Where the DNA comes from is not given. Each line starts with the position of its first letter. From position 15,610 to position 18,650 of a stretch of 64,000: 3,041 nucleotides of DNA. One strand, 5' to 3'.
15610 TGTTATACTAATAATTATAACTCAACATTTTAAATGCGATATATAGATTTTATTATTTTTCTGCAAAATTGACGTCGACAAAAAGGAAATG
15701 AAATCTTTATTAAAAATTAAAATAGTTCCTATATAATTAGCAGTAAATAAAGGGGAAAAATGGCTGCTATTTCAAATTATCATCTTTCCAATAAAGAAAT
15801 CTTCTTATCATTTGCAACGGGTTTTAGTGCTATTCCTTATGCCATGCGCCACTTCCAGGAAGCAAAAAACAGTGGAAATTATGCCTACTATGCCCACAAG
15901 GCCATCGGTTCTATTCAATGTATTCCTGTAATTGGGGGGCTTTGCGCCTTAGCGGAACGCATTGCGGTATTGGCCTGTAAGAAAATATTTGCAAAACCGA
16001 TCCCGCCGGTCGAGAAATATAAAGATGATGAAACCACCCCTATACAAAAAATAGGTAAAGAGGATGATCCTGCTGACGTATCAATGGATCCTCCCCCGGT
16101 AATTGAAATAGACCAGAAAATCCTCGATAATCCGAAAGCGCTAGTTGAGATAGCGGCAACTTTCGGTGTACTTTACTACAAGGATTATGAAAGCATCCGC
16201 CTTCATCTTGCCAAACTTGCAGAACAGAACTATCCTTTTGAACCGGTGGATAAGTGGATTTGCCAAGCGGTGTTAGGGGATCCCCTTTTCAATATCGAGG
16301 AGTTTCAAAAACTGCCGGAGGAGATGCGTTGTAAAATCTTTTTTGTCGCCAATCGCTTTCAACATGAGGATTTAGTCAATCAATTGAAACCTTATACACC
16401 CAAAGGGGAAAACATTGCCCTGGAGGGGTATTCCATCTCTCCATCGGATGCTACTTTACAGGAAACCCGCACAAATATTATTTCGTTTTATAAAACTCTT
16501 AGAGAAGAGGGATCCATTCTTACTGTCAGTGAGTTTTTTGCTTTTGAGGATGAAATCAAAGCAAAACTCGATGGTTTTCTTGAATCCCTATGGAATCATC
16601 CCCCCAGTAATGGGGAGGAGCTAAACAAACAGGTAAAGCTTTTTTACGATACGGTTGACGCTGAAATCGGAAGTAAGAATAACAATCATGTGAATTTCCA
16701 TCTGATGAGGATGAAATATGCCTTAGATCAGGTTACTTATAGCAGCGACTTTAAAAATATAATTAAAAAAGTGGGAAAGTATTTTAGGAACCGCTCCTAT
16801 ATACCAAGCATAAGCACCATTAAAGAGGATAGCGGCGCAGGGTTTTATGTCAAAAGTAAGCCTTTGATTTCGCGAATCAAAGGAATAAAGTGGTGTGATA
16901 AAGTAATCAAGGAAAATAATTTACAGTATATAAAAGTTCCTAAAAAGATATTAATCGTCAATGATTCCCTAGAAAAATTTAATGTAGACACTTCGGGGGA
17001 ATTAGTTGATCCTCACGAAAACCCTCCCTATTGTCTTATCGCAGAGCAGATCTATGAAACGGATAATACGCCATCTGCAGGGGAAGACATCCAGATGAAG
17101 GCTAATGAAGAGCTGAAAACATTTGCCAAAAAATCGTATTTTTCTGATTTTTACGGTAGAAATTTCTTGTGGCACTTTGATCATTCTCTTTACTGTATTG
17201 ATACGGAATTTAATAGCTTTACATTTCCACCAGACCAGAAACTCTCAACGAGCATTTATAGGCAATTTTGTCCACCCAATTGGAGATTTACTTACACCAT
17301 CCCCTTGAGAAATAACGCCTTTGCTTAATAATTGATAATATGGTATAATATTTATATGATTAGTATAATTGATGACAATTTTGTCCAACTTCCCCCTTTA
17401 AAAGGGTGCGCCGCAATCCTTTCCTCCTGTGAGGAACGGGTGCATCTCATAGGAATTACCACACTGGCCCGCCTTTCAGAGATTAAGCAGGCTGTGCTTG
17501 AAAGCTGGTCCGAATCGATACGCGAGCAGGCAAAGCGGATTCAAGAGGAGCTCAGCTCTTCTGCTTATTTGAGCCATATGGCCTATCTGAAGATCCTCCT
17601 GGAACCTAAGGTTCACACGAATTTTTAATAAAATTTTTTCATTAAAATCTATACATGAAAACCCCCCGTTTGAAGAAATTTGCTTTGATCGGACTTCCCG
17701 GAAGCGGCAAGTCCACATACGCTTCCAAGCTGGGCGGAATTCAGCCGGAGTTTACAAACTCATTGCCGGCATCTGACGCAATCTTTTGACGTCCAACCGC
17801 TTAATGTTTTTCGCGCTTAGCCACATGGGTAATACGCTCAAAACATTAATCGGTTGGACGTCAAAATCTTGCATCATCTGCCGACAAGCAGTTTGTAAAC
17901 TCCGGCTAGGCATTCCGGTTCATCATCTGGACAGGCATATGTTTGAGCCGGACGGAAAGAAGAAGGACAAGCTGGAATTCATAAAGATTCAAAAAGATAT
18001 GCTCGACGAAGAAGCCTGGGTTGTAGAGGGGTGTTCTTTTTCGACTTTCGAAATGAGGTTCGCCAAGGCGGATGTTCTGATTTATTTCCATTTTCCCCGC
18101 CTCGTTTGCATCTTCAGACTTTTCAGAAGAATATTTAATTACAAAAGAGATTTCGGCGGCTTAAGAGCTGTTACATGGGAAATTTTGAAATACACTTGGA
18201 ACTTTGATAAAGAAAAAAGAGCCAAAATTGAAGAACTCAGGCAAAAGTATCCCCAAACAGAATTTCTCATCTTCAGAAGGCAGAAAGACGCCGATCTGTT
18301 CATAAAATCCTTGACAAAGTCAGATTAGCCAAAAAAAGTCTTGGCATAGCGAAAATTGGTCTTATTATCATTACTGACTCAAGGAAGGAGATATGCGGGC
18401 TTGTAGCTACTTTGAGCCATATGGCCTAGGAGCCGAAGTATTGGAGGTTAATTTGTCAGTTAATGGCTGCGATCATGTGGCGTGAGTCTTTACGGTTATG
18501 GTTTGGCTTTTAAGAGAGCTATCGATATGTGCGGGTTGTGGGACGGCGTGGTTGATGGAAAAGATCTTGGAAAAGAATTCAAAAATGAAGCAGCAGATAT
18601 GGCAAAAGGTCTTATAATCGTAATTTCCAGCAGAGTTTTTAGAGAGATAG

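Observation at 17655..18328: P-loop kinase gene split by a 169-bp palindromic MITE with ATTC target duplication; excision restores one frame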

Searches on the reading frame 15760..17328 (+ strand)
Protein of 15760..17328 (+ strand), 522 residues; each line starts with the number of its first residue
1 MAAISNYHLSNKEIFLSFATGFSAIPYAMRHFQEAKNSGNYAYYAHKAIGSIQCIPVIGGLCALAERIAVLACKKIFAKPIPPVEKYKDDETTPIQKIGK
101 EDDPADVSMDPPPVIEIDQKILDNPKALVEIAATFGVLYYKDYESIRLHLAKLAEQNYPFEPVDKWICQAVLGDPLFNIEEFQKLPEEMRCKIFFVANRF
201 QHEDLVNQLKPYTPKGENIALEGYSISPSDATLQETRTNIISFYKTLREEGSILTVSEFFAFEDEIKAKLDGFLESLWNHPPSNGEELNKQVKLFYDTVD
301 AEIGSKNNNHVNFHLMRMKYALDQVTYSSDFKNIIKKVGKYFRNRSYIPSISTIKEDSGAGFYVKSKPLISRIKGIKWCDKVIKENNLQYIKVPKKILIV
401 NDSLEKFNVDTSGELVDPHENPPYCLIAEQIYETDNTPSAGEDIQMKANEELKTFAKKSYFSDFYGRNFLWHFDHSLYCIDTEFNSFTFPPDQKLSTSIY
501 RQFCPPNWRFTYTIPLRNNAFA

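Call 23: find_encoding_contigs(protein=window:15760-17328:+, flank=6000, max_places=10)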
Protein window:15760-17328:+ (522 aa): 1 contig read that carries it; 1 place shown.
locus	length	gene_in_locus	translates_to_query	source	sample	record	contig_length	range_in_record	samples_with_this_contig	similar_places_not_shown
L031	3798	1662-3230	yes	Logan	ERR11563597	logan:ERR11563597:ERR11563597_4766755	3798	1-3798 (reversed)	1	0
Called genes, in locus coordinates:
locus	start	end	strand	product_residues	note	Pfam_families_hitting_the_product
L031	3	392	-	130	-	?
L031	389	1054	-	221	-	PF12697:Abhydrolase_6, PF00561:Abhydrolase_1 (weak), PF12146:Hydrolase_4 (faint), PF00756:Esterase (faint)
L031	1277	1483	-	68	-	-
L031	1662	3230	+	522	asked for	-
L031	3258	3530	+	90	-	-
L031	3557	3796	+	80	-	?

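Call 54: search_protein_families(library=pfam, proteins=[window:15760-17328:+], max_evalue=0.00001)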
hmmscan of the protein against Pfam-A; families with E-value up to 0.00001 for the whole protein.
window:15760-17328:+ (522 aa): 0 families

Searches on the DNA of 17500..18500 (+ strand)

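Call 7: search_rna_families(source=window, start=17500, end=18500, threshold=evalue, max_evalue=1)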
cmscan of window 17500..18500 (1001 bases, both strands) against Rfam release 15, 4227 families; matches with E-value up to 1: 2.
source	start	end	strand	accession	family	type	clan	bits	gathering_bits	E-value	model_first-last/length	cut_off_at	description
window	17782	17868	+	RF04144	MIR9783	Gene; miRNA;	-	21.3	100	0.23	1-95/95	no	MIR9783 microRNA precursor family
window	17792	17860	+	RF00749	mir-208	Gene; miRNA;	-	19.9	56.4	0.13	1-77/77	no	mir-208 microRNA precursor family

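Call 43: search_dna_similar(query=window:17743-17907:+, collection=plasmids, mode=distant, max_evalue=0.01)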
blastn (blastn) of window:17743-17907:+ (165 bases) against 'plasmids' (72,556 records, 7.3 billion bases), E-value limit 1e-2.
No match.

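Call 44: search_dna_similar(query=window:17743-17907:+, collection=phages, mode=distant, max_evalue=0.01)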
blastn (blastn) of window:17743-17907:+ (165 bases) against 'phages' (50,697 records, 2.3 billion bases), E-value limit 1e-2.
No match.

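Call 47: build_rna_model(alignment_id=A4)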
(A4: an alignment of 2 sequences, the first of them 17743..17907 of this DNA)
Model R1 built from alignment A4 (2 sequences, 165 columns); structure: RNAalifold consensus.
model positions 165; base pairs 68; branch points 0; effective number of sequences 0.51; information 0.591 bits per position. Calibrated on 0.2 Mb of random sequence (short: E-values are rough).
structure used (alignment columns):
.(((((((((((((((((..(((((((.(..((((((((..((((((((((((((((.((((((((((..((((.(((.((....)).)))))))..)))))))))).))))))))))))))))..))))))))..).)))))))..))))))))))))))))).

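Call 48: search_with_rna_model(model_id=R1, sources=[window, L001, L002, L003, L004, L005, L031, L032, L033], max_evalue=10)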
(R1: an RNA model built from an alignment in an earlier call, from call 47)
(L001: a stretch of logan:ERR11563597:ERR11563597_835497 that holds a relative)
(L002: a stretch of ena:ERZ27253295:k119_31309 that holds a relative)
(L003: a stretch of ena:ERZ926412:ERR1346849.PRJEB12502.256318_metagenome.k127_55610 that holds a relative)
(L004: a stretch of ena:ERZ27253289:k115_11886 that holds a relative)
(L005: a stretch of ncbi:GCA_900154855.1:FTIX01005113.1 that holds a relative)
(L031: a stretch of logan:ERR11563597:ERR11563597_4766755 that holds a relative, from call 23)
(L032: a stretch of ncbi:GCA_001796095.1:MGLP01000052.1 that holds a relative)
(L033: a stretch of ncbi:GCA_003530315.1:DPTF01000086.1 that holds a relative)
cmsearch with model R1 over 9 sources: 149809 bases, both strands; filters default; matches with E-value up to 10: 6.
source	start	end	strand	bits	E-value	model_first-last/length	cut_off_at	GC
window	17743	17907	-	190.3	2.6e-35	1-165/165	no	0.46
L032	10068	10232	-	189.4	3.9e-35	1-165/165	no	0.42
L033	10068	10232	-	189.4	3.9e-35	1-165/165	no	0.42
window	17743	17907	+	131.5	1.1e-23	1-165/165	no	0.46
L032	10068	10232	+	130.1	2e-23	1-165/165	no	0.42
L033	10068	10232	+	130.1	2e-23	1-165/165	no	0.42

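Call 65: search_with_rna_model(model_id=R1, sources=[L036, L037, L038], max_evalue=10, show_alignments=3)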
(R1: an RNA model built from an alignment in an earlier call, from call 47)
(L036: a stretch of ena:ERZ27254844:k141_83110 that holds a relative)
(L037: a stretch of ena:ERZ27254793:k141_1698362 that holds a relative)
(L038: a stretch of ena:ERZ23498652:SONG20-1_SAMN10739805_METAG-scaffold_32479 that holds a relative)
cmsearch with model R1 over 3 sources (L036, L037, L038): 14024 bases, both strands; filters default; matches with E-value up to 10: 2.
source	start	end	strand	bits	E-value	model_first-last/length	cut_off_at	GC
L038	1674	1843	+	114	2.9e-21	1-165/165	no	0.41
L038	1674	1843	-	60.7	9.8e-11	1-165/165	no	0.41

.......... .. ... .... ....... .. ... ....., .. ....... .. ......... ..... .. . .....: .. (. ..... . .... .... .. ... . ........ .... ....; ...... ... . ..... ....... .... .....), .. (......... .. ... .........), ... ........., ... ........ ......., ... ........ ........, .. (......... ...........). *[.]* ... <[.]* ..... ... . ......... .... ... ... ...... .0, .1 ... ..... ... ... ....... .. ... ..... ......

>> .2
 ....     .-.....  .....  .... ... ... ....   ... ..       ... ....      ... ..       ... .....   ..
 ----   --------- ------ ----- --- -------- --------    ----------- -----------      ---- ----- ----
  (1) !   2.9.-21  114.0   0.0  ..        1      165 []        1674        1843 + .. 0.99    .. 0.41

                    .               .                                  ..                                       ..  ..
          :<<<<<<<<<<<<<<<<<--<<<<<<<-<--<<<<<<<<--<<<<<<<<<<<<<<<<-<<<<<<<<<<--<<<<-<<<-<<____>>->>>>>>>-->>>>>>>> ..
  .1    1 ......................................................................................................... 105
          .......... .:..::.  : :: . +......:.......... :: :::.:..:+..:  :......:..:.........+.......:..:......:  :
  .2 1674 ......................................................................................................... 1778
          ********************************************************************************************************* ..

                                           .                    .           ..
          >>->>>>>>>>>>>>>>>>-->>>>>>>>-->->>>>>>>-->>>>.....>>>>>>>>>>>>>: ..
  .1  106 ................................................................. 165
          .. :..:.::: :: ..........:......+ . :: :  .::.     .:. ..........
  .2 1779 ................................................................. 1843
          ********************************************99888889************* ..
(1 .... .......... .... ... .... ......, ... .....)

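Call 72: search_with_rna_model(model_id=R1, sources=[L039, L040, L041, L042], max_evalue=10)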
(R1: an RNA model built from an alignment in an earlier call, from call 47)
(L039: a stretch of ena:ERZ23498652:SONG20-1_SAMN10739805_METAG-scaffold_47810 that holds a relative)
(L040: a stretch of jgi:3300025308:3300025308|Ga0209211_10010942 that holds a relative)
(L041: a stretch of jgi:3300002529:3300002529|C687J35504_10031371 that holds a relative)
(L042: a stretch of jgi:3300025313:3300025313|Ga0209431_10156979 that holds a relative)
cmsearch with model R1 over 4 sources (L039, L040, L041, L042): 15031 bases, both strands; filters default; matches with E-value up to 10: 8.
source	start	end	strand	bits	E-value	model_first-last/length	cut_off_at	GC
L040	6071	6235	-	183.8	4.9e-35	1-165/165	no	0.43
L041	1664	1828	-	183.8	4.9e-35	1-165/165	no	0.43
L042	1377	1541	-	183.8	5.1e-35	1-165/165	no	0.42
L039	2712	2876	+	145.1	2.2e-27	1-165/165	no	0.39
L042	1377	1541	+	126.9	8.9e-24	1-165/165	no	0.42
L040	6071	6235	+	124.4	2.7e-23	1-165/165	no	0.43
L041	1664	1828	+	124.4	2.7e-23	1-165/165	no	0.43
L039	2712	2876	-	93.4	3.7e-17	1-165/165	no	0.39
